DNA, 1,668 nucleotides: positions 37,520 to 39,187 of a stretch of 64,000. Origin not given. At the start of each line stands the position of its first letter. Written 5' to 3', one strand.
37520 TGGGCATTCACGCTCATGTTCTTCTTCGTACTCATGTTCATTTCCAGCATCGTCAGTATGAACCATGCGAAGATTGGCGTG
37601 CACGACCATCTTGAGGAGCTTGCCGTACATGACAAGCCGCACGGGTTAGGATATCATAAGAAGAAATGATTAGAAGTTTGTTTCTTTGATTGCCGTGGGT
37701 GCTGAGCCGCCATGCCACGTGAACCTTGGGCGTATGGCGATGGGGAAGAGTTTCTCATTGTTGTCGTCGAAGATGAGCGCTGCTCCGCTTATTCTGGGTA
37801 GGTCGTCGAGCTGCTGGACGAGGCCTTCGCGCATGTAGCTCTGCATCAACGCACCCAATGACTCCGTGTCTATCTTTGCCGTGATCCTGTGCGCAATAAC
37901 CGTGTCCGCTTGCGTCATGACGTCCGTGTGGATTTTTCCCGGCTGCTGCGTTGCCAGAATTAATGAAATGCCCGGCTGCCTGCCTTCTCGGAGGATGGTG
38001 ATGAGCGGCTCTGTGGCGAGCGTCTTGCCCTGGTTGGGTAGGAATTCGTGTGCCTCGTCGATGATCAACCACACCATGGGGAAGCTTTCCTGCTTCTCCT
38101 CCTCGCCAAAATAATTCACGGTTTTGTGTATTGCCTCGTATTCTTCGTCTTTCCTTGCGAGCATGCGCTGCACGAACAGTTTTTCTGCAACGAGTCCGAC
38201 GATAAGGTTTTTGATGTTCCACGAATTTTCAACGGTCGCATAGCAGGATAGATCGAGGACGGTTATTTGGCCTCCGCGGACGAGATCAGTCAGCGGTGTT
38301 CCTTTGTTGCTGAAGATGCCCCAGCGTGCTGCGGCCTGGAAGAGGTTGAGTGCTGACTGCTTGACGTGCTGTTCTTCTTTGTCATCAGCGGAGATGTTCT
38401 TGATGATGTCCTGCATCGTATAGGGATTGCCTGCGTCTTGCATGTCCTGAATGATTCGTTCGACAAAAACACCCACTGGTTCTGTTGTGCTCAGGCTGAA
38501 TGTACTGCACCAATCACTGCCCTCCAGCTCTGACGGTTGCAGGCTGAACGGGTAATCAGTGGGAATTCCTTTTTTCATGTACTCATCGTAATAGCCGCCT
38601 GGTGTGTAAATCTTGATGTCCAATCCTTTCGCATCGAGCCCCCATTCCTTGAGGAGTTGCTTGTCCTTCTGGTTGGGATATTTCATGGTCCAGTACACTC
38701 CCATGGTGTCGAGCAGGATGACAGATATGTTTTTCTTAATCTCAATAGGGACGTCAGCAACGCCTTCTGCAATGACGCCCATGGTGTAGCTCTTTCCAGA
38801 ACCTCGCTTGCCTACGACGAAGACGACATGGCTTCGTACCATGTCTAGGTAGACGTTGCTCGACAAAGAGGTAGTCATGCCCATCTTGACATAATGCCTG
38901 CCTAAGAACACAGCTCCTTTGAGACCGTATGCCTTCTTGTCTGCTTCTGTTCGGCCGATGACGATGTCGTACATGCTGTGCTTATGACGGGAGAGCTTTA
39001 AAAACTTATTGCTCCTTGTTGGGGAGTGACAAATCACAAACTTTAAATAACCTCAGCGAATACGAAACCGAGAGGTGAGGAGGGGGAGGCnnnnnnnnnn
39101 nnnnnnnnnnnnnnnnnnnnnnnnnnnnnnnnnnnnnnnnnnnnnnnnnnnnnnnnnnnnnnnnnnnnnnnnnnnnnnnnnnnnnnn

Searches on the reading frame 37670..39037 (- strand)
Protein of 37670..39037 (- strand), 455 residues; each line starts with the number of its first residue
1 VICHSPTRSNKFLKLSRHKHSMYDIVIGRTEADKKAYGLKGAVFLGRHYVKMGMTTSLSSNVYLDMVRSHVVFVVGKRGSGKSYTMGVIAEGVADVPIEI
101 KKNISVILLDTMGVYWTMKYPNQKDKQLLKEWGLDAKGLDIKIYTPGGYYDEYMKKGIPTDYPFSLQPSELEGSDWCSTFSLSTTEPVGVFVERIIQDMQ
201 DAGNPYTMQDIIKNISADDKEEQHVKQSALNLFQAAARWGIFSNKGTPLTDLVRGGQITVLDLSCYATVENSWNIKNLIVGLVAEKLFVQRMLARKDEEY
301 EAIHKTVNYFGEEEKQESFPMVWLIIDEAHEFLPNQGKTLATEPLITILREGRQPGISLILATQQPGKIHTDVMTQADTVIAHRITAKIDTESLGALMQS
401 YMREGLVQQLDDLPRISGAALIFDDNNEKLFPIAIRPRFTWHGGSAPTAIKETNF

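Call 23: search_protein_families(library=pfam, proteins=[window:37670-39037:-], max_evalue=0.001)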
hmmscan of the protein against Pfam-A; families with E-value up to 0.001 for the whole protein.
window:37670-39037:- (455 aa): 2 families
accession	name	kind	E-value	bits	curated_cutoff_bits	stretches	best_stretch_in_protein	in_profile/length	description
PF01935.23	DUF87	-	3.3e-13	50.7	23.2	1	57-266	9-204/220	Helicase HerA, central domain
PF05707.18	Zot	-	1.1e-06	28.7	20.3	1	323-385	84-147/197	Zonular occludens toxin (Zot)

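Call 59: search_protein_families(library=ncbifam, proteins=[window:37670-39037:-], max_evalue=0.1)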
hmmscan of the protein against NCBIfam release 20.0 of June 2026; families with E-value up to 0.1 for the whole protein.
window:37670-39037:- (455 aa): 15 families
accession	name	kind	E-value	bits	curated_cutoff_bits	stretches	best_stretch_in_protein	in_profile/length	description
NF040819.1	helicase_HerA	equivalog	3.1e-13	49.1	970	1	278-392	351-474/561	DNA double-strand break repair helicase HerA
NF042944.1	HerA_antiphage_2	equivalog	1.3e-12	47.3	850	1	299-402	405-512/576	anti-phage-associated helicase HerA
NF040937.1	HerA_Thermprot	equivalog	6.8e-12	44.5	800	1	312-414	342-442/487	DNA double-strand break repair helicase HerA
NF053655.1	CedD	equivalog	7.4e-10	38.1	600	1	321-422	420-512/527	DNA-translocating ATPase CedD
NF042943.1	HerA_antiphage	equivalog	1.5e-08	33.7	800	1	321-423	434-537/566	anti-phage-associated helicase HerA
TIGR03928.1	T7_EssCb_Firm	equivalog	1.7e-06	25.9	778.4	1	290-386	551-644/1296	type VII secretion protein EssC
TIGR03924.1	T7SS_EccC_a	equivalog_domain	2.2e-05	23.4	509.15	1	312-390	555-628/673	type VII secretion protein EccCa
TIGR03925.1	T7SS_EccC_b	equivalog_domain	2.7e-05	22.7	346.55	1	48-95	340-387/564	type VII secretion protein EccCb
NF045975.1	VirB4_plasma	equivalog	4.4e-05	21.4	590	1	310-367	758-805/894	Mbov_0397 family ICE element conjugal transfer ATPase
NF041017.1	DNA_import_CedB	equivalog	0.0002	20.1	700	1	300-365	454-515/590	DNA import protein CedB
NF033849.1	ser_rich_anae_1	subfamily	0.00028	18.4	650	1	312-391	1009-1096/1163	serine-rich protein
NF041214.1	plasmid_TraB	equivalog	0.0014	17.2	800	1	313-387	339-411/639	plasmid transfer protein TraB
NF047389.1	ATPase_Sll1717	subfamily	0.005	16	75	0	61-92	21-52/454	P-loop ATPase, Sll1717 family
TIGR02211.1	LolD_lipo_ex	equivalog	0.015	14.9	307.75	1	45-87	7-49/221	lipoprotein-releasing ABC transporter ATP-binding protein LolD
NF040873.1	AztA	equivalog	0.03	13.9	220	1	60-92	9-40/191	zinc ABC transporter ATP-binding protein AztA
